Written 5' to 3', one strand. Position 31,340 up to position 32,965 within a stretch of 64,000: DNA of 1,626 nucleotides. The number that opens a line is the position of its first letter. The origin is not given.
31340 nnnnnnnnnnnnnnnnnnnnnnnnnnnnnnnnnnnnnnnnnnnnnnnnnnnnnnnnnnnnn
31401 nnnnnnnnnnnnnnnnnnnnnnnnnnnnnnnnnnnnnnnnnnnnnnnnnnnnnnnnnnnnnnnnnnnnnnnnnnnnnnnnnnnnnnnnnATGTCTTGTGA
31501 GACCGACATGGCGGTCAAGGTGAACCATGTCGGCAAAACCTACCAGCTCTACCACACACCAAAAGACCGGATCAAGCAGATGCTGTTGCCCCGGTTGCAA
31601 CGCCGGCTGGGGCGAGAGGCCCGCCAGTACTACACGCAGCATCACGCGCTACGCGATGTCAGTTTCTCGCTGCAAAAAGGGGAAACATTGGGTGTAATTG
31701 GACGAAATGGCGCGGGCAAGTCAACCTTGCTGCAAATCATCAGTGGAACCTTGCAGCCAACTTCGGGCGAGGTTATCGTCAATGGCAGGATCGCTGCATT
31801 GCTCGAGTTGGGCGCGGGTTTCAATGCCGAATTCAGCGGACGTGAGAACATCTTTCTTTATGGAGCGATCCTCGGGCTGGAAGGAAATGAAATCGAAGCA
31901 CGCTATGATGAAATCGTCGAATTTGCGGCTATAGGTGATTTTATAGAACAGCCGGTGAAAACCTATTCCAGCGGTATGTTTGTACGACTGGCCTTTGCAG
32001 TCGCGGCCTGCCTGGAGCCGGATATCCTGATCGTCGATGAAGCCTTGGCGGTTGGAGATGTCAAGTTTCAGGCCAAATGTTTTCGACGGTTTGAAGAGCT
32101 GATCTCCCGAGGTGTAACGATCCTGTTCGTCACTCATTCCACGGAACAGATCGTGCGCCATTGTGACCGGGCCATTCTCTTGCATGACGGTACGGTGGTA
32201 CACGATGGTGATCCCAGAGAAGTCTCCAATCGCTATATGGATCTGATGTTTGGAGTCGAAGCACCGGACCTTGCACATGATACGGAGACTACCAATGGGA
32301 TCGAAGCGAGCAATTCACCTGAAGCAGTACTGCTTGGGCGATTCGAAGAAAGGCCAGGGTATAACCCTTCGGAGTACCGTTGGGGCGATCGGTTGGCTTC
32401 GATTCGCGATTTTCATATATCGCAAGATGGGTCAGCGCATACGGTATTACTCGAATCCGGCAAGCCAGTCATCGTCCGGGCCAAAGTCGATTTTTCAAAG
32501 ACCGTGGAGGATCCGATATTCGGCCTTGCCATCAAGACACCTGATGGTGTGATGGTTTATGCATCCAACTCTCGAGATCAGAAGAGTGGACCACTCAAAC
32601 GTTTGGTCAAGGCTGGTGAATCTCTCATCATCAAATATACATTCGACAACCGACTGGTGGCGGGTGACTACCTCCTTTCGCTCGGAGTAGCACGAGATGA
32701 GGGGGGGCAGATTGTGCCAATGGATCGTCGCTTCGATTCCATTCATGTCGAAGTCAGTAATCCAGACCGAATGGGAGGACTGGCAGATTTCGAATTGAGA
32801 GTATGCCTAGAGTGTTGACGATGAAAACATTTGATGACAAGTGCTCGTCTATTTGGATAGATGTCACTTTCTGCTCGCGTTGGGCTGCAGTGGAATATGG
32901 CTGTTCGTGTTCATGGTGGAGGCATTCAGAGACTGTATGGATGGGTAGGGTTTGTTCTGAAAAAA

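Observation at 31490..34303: Tandem Wzt ATPases with near-identical NBDs but unrelated C-terminal domains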

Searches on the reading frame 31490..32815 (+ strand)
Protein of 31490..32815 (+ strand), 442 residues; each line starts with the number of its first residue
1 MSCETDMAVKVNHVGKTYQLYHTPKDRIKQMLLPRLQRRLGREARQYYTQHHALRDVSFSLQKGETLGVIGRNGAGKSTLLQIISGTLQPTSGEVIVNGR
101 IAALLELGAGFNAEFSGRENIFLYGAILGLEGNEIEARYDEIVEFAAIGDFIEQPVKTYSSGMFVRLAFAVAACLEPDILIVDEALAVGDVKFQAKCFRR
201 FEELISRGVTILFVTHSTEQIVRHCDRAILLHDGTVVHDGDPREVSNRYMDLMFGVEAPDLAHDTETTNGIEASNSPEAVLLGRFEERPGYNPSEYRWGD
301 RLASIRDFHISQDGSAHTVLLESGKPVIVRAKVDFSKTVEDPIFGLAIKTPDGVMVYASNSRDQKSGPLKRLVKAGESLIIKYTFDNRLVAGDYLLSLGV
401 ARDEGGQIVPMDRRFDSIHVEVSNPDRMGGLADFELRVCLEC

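Call 4: search_protein_families(library=pfam, proteins=[window:31490-32815:+], max_evalue=0.01)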
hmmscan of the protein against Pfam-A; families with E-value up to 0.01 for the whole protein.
window:31490-32815:+ (442 aa): 5 families
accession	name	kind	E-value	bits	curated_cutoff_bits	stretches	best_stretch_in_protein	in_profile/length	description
PF14524.12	Wzt_C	-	4.2e-26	92.1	30.4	1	295-433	2-142/143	Wzt C-terminal domain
PF00005.33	ABC_tran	-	1.3e-23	84.5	25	1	54-186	1-136/137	ABC transporter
PF13304.12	AAA_21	-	1.1e-05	26.1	27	1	68-133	3-83/304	AAA domain, putative AbiEii toxin, Type IV TA system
PF13555.12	AAA_29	-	0.0012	19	27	1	58-92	16-50/61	P-loop containing region of AAA domain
PF13476.12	AAA_23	-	0.0083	17.2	27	0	55-88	11-43/201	AAA domain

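Call 9: find_homologous_proteins(query=window:31490-32815:+, max_evalue=1e-10)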
Query window:31490-32815:+ (442 aa): 8000 proteins with E <= 1e-10 among 8000 candidates; the best 120 are listed.
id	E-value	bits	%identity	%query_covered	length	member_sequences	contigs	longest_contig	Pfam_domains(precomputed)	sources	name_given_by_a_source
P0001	2.8e-190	651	66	99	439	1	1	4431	PF14524.13,PF00005.34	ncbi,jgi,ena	-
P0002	9.2e-179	613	66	92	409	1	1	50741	PF14524.13,PF00005.34,PF13304.13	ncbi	-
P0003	8.7e-157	541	57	98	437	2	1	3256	PF14524.13,PF00005.34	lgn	-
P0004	1.2e-156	540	57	98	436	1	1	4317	PF14524.13,PF00005.34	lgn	-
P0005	3.4e-156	539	56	98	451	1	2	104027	PF14524.13,PF00005.34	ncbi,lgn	-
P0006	1.3e-155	537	55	99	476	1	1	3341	PF14524.13,PF00005.34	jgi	-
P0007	5.1e-155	535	55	99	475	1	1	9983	PF14524.13,PF00005.34,PF13476.13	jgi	jgi:lipopolysaccharide transport system ATP-binding protein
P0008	5.2e-155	535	57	98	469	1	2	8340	PF14524.13,PF00005.34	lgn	-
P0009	2.8e-154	532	56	98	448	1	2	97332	PF14524.13,PF00005.34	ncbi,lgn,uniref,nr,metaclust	ncbi:ABC transporter ATP-binding protein [Desulfotruncus alcoholivorax]|uniref:ABC transporter ATP-b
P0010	3.8e-154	532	56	98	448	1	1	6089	PF14524.13,PF00005.34,PF13476.13,PF13555.13,PF13304.13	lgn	-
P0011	1.1e-153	531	56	99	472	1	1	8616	PF14524.13,PF00005.34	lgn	-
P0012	1.2e-153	530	54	99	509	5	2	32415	PF14524.13,PF00005.34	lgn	-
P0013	1.2e-152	527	52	99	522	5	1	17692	PF14524.13,PF00005.34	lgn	-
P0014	8.0e-152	524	51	99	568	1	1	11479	PF14524.13,PF00005.34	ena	-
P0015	8.2e-152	524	52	100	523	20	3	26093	PF14524.13,PF00005.34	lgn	-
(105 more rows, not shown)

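Call 13: find_encoding_contigs(protein=P0002, flank=10000, max_places=3)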
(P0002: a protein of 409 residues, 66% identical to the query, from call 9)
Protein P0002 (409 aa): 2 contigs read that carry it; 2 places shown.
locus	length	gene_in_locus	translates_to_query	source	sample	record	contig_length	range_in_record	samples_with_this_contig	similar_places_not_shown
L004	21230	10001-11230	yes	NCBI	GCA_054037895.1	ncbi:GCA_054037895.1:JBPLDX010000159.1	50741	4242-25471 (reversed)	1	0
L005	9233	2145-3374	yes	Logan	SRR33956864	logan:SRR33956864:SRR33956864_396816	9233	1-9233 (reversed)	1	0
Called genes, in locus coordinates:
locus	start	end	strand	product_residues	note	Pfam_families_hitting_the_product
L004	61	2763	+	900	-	PF07517:SecA_DEAD, PF00270:DEAD (weak), PF01043:SecA_PP_bind, PF21090:P-loop_SecA, PF07516:SecA_SW, PF02810:SEC-C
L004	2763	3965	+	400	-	PF01960:ArgJ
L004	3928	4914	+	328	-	PF00293:NUDIX, PF14815:NUDIX_4, PF02581:TMP-TENI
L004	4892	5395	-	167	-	PF02464:CinA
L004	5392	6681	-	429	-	PF00919:UPF0004, PF04055:Radical_SAM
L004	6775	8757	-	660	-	PF13727:CoA_binding_3 (weak), PF04321:RmlD_sub_bind, PF01073:3Beta_HSD, PF01370:Epimerase, PF02719:Polysacc_synt_2, PF07993:NAD_binding_4 (weak), PF16363:GDP_Man_Dehyd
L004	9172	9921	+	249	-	PF01061:ABC2_membrane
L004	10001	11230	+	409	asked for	PF00005:ABC_tran, PF13304:AAA_21 (faint), PF14524:Wzt_C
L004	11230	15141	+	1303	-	PF08241:Methyltransf_11, PF08242:Methyltransf_12, PF13489:Methyltransf_23, PF13649:Methyltransf_25, PF00534:Glycos_transf_1, PF13692:Glyco_trans_1_4, PF00535:Glycos_transf_2, PF10111:Glyco_tranf_2_2, +6 more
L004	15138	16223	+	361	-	PF13692:Glyco_trans_1_4 (weak)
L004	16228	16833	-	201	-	PF08242:Methyltransf_12 (weak), PF13489:Methyltransf_23 (weak), PF08241:Methyltransf_11 (weak)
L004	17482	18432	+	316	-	PF26217:GDPGP1_N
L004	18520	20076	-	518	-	PF00884:Sulfatase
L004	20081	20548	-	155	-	PF14489:QueF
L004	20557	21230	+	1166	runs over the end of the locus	PF02463:SMC_N, PF13175:AAA_15, PF13304:AAA_21 (weak), PF13476:AAA_23, PF23649:FKBP15 (faint), PF24161:CCDC39 (faint), PF06470:SMC_hinge (weak)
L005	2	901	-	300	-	?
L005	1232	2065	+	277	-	PF01061:ABC2_membrane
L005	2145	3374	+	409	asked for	PF00005:ABC_tran, PF13304:AAA_21 (faint), PF14524:Wzt_C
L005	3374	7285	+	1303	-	PF08241:Methyltransf_11, PF08242:Methyltransf_12, PF13489:Methyltransf_23, PF13649:Methyltransf_25, PF00534:Glycos_transf_1, PF13692:Glyco_trans_1_4, PF00535:Glycos_transf_2, PF10111:Glyco_tranf_2_2, +6 more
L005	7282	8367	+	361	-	PF13692:Glyco_trans_1_4 (weak)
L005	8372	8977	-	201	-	PF08242:Methyltransf_12 (weak), PF13489:Methyltransf_23 (weak), PF08241:Methyltransf_11 (weak)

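Call 18: search_solved_structures(query=window:31490-32815:+, max_evalue=0.001)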
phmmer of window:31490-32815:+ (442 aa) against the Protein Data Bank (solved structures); distinct sequences matched with E-value up to 0.001: 538 (the best 60 are shown).
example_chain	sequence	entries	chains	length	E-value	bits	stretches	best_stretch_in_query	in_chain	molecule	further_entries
8dku_A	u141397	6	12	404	9.1e-67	229.3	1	7-257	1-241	ABC transporter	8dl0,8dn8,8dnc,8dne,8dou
7k2t_A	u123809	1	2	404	2.4e-66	227.9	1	7-257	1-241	ABC transporter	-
6m96_A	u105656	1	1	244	4.5e-65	223.7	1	7-252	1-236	ABC transporter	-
6amx_A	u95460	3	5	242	5.6e-65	223.4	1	10-252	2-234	ABC transporter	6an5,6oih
7dd0_A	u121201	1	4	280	1.7e-55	192.1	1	8-247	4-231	Teichoic acids export ATP-binding protein TagH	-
6jbh_A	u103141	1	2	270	3.3e-55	191.2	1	7-250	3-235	TarH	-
9qfx_C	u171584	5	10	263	3.5e-50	174.6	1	19-250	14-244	ABC transporter ATP-binding protein | Probable o-antigen/lipopolysaccharide transport ATP-binding protein ABC transporter RfbE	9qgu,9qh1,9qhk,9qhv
9qhw_C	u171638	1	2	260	3.9e-50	174.5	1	19-249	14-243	ABC transporter ATP-binding protein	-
9qhj_C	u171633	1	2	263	9.1e-50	173.3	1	19-250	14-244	Probable o-antigen/lipopolysaccharide transport ATP-binding protein ABC transporter RfbE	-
9qhx_C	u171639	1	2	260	1e-49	173.1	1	19-249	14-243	ABC transporter ATP-binding protein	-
9cfl_B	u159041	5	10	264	4.2e-47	164.5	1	7-271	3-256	Teichoic acids export ATP-binding protein TagH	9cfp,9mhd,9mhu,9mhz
8tsi_A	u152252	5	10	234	7.6e-34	120.8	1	50-237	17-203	ABC transporter ATP-binding protein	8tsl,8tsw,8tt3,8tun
8tsh_A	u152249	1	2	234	2e-33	119.4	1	50-237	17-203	ABC transporter ATP-binding protein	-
1vpl_A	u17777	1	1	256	1.2e-26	97.1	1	44-250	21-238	ABC transporter, ATP-binding protein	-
8wd9_D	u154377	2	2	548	3.5e-26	95.6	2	45-100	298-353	Probable dipeptide-transport ATP-binding protein ABC transporter DppD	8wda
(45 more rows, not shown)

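Call 23: find_related_loci(query=A1, collection=genome_contigs, flank=10000)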
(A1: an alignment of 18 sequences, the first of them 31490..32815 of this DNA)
Query A1 (442 aa) in genome_contigs; peptide patterns used: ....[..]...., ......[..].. (x = any residue, [..] = any of these).
600 stretches matched a pattern (row limit reached: there are more); 581 encode a relative of the query (tblastn E <= 1e-3); the best 80 are kept; 80 distinct loci.
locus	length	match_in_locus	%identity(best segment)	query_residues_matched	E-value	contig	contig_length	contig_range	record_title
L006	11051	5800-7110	44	1-441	9e-124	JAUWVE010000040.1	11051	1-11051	MAG: Gammaproteobacteria bacterium isolate CSMAG_2624 CSMAG_2624_k141_1758364_length_11051_cov_14.5995, whole genome sho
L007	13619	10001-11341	47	1-440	1e-123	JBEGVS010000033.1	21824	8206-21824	MAG: Pseudomonadota bacterium isolate riogrande_2019_sw_WHONDRS-S19S_0066_B_bin.28 scaffold_402013, whole genome shotgun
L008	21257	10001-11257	43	8-441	1e-112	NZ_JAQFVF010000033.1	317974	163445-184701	Paenibacillus aestuarii strain CJ25 832, whole genome shotgun sequence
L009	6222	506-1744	42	6-435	1e-105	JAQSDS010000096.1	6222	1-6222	MAG: Rhodoferax sp. isolate D1-2020 MAG009 NODE_1513_length_6222_cov_5.116264, whole genome shotgun sequence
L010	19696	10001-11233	43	4-434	6e-101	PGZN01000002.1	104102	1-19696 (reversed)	MAG: Firmicutes bacterium HGW-Firmicutes-8 bjp_ig2158_scaffold_36, whole genome shotgun sequence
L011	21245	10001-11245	41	7-429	1e-99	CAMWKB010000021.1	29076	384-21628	MAG TPA_asm: uncultured Lachnospiraceae bacterium isolate SRR14411261_bin.5_metawrap_v1.3_MAG genome assembly, contig: N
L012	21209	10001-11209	42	8-429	8e-98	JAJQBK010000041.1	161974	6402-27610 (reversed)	MAG: Lachnospiraceae bacterium isolate C.3_1 NODE_2_length_161974_cov_18.501831, whole genome shotgun sequence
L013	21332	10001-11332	39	5-433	9e-98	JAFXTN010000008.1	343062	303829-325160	MAG: Butyrivibrio sp. isolate RGIG6732 Sheep_Rumen-2__c343891, whole genome shotgun sequence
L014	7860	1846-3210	42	6-441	8e-98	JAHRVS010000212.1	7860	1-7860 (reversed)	MAG: Gammaproteobacteria bacterium isolate DC_out226 k91_2701908, whole genome shotgun sequence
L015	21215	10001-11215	43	5-400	1e-96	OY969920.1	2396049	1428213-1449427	MAG: uncultured beta proteobacterium isolate MFD04716.bin.c.2 genome assembly, chromosome: 1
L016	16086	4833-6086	39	6-441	2e-93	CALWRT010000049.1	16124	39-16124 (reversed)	MAG: uncultured Lachnospiraceae bacterium isolate E15__bin317 genome assembly, contig: E15__k127_448350, whole genome sh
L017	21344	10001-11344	37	8-440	3e-93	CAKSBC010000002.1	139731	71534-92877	MAG: uncultured Lachnospiraceae bacterium isolate REFINED_METABAT215_TOP10_CONTIGS_1500_ASSEMBLY_K77_MERGED__Hadza_MoBio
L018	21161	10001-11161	43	5-396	6e-92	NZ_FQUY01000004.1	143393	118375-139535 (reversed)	Desulforamulus putei DSM 12395, whole genome shotgun sequence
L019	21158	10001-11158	40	9-434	3e-89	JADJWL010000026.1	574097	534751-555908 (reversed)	MAG: Bryobacterales bacterium isolate Kalu_18-Q3-R12-55_BAT3C.261 tig00440490-11004860-16740910, whole genome shotgun se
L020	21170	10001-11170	42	5-400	1e-88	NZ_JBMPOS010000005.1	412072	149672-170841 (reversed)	Undibacterium sp. Di27W NODE_5_length_412072_cov_36.410924_5, whole genome shotgun sequence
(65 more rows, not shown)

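Call 28: find_encoding_contigs(protein=P0001, flank=10000, max_places=2)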
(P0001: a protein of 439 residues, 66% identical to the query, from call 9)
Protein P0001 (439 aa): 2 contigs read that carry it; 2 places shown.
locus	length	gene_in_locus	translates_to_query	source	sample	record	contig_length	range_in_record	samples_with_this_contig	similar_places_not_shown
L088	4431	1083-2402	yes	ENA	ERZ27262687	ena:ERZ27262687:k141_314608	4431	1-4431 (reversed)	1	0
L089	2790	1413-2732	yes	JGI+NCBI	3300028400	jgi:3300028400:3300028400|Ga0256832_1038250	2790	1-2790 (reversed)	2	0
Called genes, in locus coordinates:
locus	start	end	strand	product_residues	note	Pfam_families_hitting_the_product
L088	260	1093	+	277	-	PF01061:ABC2_membrane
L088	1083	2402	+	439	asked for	PF00005:ABC_tran, PF14524:Wzt_C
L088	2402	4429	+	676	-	?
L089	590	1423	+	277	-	PF01061:ABC2_membrane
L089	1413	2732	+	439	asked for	PF00005:ABC_tran, PF14524:Wzt_C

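Call 38: search_protein_families(library=ncbifam, proteins=[window:31490-32815:+], max_evalue=0.001)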
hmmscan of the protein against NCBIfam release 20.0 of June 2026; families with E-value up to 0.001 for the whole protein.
window:31490-32815:+ (442 aa): 183 families (the best 25 are shown)
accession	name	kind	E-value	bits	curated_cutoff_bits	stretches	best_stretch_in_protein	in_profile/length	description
NF010065.0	PRK13545.1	equivalog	1.7e-65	221.7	538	1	8-253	4-238/549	teichoic acids export protein ATP-binding subunit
NF050108.1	galactan_ABC_ATP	equivalog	1.5e-58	197.8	400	1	19-249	11-240/244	galactan export ABC transporter ATP-binding subunit Wzt/RfbE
NF010066.0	PRK13546.1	equivalog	1.4e-54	185.3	320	1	6-253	2-238/264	teichoic acids export ABC transporter ATP-binding subunit TagH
TIGR01188.1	drrA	subfamily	1e-35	123.5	312.45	1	47-257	2-223/302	daunorubicin resistance ABC transporter, ATP-binding protein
TIGR04521.1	ECF_ATPase_2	equivalog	6.1e-33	114.1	330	2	127-252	112-239/279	energy-coupling factor transporter ATPase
NF010059.0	PRK13536.1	equivalog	5e-32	111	549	1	45-245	50-261/342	nodulation factor ABC transporter ATP-binding protein NodI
TIGR01288.1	nodI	equivalog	2.3e-30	105.7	424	1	46-245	12-222/303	nodulation factor ABC transporter ATP-binding protein NodI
NF010060.0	PRK13537.1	equivalog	5.8e-30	104.3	521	1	43-247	20-235/314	nodulation factor ABC transporter ATP-binding protein NodI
TIGR04520.1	ECF_ATPase_1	equivalog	9.8e-30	103.9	315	2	129-259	107-238/269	energy-coupling factor transporter ATPase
TIGR03864.1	PQQ_ABC_ATP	hypoth_equivalog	7.6e-28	97.5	302.25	1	45-247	8-221/236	ABC transporter, ATP-binding subunit, PQQ-dependent alcohol dehydrogenase system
TIGR01166.1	cbiO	subfamily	3.2e-27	95.2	211.8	2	49-100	3-54/190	cobalt ABC transporter, ATP-binding protein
NF010157.0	PRK13636.1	equivalog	1.8e-26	92.9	463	2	124-246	106-230/285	cobalt transporter ATP-binding subunit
NF010068.0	PRK13548.1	equivalog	3.5e-26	91.9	261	1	49-263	16-249/261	heme ABC transporter ATP-binding protein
NF047568.1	PSM_export_PmtC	equivalog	1.6e-25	90.2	375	1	45-246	7-208/290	phenol-soluble modulin export ABC transporter ATP-binding protein PmtC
NF010158.0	PRK13637.1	equivalog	2.8e-25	89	390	2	127-259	111-247/287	energy-coupling factor transporter ATPase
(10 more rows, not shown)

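Call 44: predict_structure(alignment_id=A2)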
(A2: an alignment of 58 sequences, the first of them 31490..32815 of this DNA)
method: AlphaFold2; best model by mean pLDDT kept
length: 442 residues; sequences in the alignment: 58
mean_pLDDT: 90.3   pTM: 0.78
mean pLDDT of the five models: 90.3, 89.7, 89.4, 89.3, 88.5
residues with pLDDT >= 90: 346; 70-90: 68; 50-70: 11; < 50: 17
segments of 3 or more residues with pLDDT < 50: 1-3, 260-273
pLDDT, mean of each block of 10 residues (from residue 1): 73 97 95 95 95 97 97 94 95 96 79 94 91 95 94 93 91 93 82 89 95 92 95 96 93 73 38 64 93 91 96 89 95 97 97 91 92 96 95 97 94 96 84 92 77
secondary structure, 60 per line:
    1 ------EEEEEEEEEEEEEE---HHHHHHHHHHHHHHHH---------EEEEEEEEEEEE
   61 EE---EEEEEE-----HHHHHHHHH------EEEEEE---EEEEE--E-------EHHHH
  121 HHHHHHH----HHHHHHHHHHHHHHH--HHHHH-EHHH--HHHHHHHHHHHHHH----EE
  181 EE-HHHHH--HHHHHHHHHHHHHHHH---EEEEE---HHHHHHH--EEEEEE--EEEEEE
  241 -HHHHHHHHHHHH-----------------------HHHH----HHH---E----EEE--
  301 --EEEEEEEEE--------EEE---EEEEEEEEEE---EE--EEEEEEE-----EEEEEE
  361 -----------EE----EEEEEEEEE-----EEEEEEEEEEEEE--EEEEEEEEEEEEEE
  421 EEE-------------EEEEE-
elements in order: E7-20 H24-39 E49-62 E66-71 H77-85 E92-97 E101-105 H117-127 H132-146 H149-153 H161-174 E179-182 H184-188 H191-206 E210-214 H218-224 E227-232 E235-240 H242-253 H277-280 E296-298 E303-311 E320-322 E326-335 E343-349 E355-360 E378-386 E392-404 E407-423 E437-441

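Call 48: fold_search(model_id=the predicted structure, library=pdb)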
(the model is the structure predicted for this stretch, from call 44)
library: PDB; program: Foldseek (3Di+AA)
matches with E <= 10: 1946; with E <= 0.001: 1296
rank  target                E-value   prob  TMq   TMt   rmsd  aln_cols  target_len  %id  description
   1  7k2t_A                8.3e-39  1.00  0.52  0.61  12.5       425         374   30  Mg2+/ATP-bound structure of the full-length WzmWzt O antigen ABC transporter in lipid nanodiscs (released 2021-01-13)
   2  8dku_A                2.3e-38  1.00  0.66  0.73   6.8       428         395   31  CryoEM structure of the A. aeolicus WzmWzt transporter bound to the native O antigen (released 2022-09-21)
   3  7k2t_C                1.2e-37  1.00  0.63  0.74   5.5       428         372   30  Mg2+/ATP-bound structure of the full-length WzmWzt O antigen ABC transporter in lipid nanodiscs (released 2021-01-13)
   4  8dl0_A                1.4e-37  1.00  0.49  0.57  12.8       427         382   30  CryoEM structure of the nucleotide-free and open channel A.aeolicus WzmWzt transporter (released 2022-09-21)
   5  8dne_C                2.4e-37  1.00  0.63  0.73   5.6       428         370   30  CryoEM structure of the A.aeolicus WzmWzt transporter bound to ATP (released 2022-09-21)
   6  8dne_A                9.2e-37  1.00  0.52  0.61  12.1       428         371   30  CryoEM structure of the A.aeolicus WzmWzt transporter bound to ATP (released 2022-09-21)
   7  8dl0_C                1.5e-36  1.00  0.57  0.65   7.3       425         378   30  CryoEM structure of the nucleotide-free and open channel A.aeolicus WzmWzt transporter (released 2022-09-21)
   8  6m96_A                5.2e-29  1.00  0.51  0.92   1.7       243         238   43  ATP-bound conformation of the WzmWzt O antigen ABC transporter (released 2019-03-06)
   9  9a4o_B                2.1e-28  1.00  0.52  0.43  46.1       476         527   24  Integrative model of IF2-TAGH by crosslinking MS and deep learning (released 2024-09-18)
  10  6amx                  3.6e-28  1.00  0.49  0.87   2.5       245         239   43  Crystal Structure of Nucelotide Binding Domain of O-antigen polysaccharide ABC-transporter (released 2017-11-29)
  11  6an5_B                3.8e-27  1.00  0.48  0.84   3.3       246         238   43  Crystal Structure of The Nucelotide Binding Domain of an O-antigen polysaccharide ABC-transporter (released 2017-11-29)
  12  7dd0_C                1.3e-24  1.00  0.47  0.80   2.2       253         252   39  Crystal structure of the N-terminal domain of TagH from Bacillus subtilis (released 2020-12-23)
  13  7dd0_B                1.3e-24  1.00  0.48  0.79   3.8       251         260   41  Crystal structure of the N-terminal domain of TagH from Bacillus subtilis (released 2020-12-23)
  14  7dd0_A                2.4e-24  1.00  0.47  0.83   2.3       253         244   38  Crystal structure of the N-terminal domain of TagH from Bacillus subtilis (released 2020-12-23)
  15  6oih_A                2.9e-24  1.00  0.49  0.87   2.7       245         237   43  Crystal structure of O-antigen polysaccharide ABC-transporter (released 2019-04-17)
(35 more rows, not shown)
